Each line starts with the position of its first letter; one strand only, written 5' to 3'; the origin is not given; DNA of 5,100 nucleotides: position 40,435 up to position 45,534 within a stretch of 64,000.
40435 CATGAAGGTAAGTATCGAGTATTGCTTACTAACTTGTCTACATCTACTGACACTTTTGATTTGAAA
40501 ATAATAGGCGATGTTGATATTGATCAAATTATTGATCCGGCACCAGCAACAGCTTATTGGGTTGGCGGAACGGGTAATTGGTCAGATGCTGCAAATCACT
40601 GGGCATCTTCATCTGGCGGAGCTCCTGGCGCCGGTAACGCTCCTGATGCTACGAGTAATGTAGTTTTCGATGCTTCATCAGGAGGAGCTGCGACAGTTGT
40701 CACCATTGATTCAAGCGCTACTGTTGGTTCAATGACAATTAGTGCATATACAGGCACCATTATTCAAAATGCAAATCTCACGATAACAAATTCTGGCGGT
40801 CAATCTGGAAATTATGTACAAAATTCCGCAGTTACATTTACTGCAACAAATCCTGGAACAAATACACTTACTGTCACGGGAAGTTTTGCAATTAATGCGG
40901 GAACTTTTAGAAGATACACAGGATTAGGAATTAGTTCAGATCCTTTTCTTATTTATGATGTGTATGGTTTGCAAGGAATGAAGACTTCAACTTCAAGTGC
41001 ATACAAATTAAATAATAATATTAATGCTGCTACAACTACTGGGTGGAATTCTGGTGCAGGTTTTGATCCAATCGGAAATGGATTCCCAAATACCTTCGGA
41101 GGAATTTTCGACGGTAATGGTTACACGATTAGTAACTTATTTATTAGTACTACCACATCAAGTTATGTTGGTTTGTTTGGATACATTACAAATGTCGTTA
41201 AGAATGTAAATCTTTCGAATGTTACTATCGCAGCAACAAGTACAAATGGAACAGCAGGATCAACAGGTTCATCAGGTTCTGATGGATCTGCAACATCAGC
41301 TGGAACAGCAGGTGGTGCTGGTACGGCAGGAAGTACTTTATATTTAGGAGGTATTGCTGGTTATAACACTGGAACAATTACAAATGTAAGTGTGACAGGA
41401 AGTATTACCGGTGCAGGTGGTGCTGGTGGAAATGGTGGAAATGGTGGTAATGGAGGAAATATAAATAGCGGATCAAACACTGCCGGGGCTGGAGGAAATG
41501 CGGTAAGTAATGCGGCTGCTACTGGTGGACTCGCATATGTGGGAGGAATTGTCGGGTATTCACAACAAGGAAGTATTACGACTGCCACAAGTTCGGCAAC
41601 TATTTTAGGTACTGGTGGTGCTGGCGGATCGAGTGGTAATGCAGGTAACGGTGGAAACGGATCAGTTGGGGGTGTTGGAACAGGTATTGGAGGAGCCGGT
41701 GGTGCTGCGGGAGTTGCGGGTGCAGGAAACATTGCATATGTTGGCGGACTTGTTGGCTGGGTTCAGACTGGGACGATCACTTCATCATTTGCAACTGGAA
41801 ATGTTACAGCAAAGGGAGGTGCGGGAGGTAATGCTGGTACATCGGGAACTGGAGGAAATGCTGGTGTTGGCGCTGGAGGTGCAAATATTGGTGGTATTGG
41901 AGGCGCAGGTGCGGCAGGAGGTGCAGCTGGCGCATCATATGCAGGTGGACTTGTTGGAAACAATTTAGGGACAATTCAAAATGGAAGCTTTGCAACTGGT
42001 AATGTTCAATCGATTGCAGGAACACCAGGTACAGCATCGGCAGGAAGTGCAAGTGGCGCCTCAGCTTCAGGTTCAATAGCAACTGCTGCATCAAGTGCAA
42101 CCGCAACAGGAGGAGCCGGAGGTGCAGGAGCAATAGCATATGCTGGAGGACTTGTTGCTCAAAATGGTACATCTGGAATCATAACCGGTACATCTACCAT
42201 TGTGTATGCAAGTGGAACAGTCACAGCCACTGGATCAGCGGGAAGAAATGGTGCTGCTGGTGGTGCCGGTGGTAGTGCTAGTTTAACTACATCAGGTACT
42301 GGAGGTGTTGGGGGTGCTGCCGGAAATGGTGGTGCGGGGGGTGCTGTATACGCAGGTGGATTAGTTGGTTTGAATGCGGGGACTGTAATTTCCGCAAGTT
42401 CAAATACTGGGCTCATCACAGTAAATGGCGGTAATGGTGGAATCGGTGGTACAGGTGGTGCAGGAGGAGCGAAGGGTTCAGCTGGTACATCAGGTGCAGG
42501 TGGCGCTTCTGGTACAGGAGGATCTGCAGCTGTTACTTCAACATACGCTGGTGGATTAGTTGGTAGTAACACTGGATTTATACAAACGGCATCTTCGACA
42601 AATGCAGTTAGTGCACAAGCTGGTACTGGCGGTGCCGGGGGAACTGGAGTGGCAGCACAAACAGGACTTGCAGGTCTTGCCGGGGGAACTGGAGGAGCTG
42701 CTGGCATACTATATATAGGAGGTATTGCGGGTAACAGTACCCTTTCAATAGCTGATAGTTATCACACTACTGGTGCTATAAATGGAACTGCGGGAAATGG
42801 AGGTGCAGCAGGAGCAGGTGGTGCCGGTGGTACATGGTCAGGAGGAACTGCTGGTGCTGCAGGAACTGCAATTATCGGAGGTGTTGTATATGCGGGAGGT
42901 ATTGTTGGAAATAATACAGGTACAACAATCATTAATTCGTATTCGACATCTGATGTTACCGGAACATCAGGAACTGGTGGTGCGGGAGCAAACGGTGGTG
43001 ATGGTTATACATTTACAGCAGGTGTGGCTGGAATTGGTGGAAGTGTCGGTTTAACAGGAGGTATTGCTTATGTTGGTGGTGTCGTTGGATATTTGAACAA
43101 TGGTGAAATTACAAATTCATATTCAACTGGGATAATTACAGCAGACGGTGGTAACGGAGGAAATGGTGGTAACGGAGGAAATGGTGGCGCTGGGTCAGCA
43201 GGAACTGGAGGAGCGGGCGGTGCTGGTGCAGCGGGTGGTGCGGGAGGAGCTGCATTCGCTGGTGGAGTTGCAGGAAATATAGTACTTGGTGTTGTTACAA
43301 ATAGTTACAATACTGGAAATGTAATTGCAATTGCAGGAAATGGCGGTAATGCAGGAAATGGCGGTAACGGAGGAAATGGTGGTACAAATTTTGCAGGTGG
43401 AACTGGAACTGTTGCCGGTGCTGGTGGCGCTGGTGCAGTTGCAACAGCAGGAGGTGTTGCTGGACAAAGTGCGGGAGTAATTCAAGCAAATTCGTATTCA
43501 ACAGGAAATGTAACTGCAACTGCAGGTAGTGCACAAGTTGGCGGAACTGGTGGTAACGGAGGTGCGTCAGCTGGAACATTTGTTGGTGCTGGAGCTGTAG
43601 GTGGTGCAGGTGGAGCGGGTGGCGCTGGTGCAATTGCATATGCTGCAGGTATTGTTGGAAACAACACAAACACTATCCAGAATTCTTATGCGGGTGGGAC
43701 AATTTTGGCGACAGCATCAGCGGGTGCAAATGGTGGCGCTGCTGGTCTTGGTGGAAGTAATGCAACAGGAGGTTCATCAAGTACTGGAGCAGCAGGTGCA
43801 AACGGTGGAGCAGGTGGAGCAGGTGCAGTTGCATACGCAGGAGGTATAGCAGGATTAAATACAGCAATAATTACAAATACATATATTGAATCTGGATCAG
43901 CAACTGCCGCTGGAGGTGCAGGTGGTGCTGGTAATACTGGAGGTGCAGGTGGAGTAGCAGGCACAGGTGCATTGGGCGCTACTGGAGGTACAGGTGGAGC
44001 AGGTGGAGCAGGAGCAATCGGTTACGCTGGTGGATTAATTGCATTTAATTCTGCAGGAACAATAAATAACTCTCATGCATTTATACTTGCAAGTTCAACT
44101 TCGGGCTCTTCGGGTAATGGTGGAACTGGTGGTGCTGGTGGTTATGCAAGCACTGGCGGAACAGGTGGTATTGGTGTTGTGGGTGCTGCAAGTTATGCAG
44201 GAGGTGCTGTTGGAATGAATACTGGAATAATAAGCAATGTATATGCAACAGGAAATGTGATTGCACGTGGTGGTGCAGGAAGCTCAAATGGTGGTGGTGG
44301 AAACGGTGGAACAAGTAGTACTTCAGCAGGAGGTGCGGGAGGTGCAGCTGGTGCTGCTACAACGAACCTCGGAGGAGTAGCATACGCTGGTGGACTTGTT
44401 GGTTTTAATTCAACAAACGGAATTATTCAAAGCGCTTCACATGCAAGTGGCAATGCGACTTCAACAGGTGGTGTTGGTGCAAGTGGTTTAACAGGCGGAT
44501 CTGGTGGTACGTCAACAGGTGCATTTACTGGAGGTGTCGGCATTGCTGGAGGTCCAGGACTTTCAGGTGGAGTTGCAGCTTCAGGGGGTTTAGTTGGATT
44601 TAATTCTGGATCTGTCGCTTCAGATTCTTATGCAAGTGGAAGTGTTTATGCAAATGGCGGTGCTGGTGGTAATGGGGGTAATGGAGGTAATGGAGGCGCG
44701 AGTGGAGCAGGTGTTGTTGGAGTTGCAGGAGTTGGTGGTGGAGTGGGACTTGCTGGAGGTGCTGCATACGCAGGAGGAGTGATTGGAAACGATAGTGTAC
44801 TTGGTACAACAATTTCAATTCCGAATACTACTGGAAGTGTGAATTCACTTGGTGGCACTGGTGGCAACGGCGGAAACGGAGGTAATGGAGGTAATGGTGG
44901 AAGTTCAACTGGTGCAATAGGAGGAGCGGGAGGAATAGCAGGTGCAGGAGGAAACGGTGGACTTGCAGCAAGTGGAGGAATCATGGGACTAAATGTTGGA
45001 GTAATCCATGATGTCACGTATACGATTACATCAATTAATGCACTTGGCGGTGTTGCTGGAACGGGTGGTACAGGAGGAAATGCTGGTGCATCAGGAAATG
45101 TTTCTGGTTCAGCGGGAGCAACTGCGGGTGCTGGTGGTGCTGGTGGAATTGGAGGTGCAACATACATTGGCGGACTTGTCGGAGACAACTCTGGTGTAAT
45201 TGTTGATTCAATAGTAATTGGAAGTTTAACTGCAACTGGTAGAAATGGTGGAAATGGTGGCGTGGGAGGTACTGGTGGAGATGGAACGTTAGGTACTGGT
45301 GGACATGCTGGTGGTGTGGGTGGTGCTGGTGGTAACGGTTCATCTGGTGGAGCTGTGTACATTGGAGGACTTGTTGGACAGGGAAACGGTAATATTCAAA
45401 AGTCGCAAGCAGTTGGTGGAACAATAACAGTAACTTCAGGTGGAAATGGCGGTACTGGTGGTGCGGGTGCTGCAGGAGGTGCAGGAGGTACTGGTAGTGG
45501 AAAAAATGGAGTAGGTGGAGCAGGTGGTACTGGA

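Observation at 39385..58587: Non-cellulosomal cohesin-dockerin tethering system: a dockerin-tailed 5,524-aa surface giant followed by two membrane-anchored cohesin proteins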

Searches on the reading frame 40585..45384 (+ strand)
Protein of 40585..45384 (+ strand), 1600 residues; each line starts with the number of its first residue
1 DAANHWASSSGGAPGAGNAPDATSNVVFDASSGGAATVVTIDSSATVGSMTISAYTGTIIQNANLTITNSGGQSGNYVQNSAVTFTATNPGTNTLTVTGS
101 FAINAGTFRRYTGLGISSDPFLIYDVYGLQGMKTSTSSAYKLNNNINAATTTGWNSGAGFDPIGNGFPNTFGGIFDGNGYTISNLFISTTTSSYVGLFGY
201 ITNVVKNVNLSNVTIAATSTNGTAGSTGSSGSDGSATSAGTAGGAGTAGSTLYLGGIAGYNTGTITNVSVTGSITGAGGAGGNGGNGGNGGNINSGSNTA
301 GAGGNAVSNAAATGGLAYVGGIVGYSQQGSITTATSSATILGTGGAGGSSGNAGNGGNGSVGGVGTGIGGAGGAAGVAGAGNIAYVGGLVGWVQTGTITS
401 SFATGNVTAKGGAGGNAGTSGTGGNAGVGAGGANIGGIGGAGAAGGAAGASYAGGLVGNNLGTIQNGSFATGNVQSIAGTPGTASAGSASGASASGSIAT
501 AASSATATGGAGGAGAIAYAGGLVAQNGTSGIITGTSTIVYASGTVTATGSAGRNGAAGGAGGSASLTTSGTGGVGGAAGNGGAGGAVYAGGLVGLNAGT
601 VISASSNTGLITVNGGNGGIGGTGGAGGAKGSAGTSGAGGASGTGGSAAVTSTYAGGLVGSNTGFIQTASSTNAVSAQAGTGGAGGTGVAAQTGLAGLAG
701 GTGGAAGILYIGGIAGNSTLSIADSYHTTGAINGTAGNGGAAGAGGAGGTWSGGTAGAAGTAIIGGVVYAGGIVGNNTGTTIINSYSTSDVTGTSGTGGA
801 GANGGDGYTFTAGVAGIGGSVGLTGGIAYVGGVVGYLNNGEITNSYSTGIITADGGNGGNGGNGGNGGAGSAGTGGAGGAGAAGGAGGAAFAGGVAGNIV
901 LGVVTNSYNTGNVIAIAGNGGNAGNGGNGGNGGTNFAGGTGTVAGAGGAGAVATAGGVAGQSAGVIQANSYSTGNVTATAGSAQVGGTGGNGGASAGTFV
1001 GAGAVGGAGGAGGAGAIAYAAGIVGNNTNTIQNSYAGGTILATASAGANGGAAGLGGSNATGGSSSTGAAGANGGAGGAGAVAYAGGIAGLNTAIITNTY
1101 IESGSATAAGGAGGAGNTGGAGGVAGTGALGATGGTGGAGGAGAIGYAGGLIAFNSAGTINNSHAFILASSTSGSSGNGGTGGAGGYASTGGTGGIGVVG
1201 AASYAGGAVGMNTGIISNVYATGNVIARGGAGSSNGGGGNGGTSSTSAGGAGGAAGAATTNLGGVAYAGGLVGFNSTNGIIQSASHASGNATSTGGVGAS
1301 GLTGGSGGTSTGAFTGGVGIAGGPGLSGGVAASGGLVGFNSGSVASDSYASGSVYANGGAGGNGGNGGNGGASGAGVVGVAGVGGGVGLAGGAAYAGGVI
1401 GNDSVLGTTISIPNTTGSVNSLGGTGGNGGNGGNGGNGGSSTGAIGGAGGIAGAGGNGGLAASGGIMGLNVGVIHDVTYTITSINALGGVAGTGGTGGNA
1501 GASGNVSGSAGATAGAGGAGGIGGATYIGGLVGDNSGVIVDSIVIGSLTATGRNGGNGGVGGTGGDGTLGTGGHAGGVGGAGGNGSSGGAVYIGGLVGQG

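Call 30: search_protein_families(library=pfam, max_evalue=0.01, proteins=[window:40585-45384:+])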
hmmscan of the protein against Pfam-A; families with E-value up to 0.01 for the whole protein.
window:40585-45384:+ (1600 aa): 0 families

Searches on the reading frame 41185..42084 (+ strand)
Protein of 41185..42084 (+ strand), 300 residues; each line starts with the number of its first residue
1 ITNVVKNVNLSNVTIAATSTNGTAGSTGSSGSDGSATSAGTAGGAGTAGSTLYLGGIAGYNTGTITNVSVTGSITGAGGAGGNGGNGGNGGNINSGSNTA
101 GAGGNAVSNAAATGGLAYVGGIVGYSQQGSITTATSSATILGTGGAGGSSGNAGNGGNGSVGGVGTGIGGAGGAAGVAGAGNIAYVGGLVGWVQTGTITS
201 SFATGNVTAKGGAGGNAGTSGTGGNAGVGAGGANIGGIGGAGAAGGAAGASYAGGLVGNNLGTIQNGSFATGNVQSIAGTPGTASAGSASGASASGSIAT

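Call 31: search_protein_families(library=pfam, max_evalue=10, proteins=[window:41185-42084:+])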
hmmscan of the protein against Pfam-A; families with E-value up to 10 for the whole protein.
window:41185-42084:+ (300 aa): 2 families
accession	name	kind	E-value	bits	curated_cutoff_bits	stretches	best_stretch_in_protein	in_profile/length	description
PF07581.17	Glug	-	5.3e-10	39.5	20.5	4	52-75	3-28/28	The GLUG motif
PF22104.1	MHV_Nsp3_DPUP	-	4.9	7.5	27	0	258-277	50-69/73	Coronavirus Nsp3 DPUP domain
